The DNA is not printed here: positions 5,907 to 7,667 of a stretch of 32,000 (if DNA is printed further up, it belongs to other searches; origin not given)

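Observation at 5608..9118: Translationally coupled operon: small ORF, UvrD-like helicase, DUF1173-like Cys-cluster/nuclease-like protein, FtsK-gamma winged helix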

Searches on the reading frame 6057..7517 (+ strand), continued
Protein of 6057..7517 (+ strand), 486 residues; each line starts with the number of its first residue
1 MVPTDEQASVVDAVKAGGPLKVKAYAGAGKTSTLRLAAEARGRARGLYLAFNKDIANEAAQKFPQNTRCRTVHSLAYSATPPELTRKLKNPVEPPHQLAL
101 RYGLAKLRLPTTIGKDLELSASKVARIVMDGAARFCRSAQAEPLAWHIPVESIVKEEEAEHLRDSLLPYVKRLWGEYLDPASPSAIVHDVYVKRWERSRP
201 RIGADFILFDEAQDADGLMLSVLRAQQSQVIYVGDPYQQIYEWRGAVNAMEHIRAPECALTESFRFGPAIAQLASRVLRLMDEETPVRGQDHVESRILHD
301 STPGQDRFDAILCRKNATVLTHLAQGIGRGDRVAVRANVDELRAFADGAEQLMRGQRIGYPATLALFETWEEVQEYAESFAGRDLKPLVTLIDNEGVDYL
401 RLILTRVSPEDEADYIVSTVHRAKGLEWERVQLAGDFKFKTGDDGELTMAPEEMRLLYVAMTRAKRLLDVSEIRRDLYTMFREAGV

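Call 68: find_encoding_contigs(protein=P0291, flank=10000, max_places=3)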
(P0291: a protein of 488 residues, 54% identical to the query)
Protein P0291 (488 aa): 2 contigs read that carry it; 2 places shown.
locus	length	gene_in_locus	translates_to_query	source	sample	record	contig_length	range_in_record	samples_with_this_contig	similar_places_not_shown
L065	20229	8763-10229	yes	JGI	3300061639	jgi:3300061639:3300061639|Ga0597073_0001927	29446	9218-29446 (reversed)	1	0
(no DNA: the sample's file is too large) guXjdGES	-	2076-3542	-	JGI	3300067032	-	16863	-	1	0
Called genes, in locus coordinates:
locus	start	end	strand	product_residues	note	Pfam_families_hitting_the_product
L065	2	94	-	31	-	?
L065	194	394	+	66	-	-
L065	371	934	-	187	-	-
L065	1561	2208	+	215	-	PF13462:Thioredoxin_4 (faint), PF01323:DSBA (faint)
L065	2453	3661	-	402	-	PF06666:DUF1173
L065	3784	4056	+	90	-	-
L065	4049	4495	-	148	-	-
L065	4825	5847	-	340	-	PF07505:DUF5131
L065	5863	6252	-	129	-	-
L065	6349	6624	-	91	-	-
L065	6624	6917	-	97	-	-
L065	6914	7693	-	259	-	-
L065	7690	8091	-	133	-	-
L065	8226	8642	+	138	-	PF24732:ParE_like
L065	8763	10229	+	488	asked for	PF13245:AAA_19 (weak), PF13604:AAA_30 (weak), PF01443:Viral_helicase1 (faint), PF00580:UvrD-helicase, PF13361:UvrD_C, PF13538:UvrD_C_2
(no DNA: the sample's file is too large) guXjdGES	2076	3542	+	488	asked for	PF13245:AAA_19 (weak), PF13604:AAA_30 (weak), PF01443:Viral_helicase1 (faint), PF00580:UvrD-helicase, PF13361:UvrD_C, PF13538:UvrD_C_2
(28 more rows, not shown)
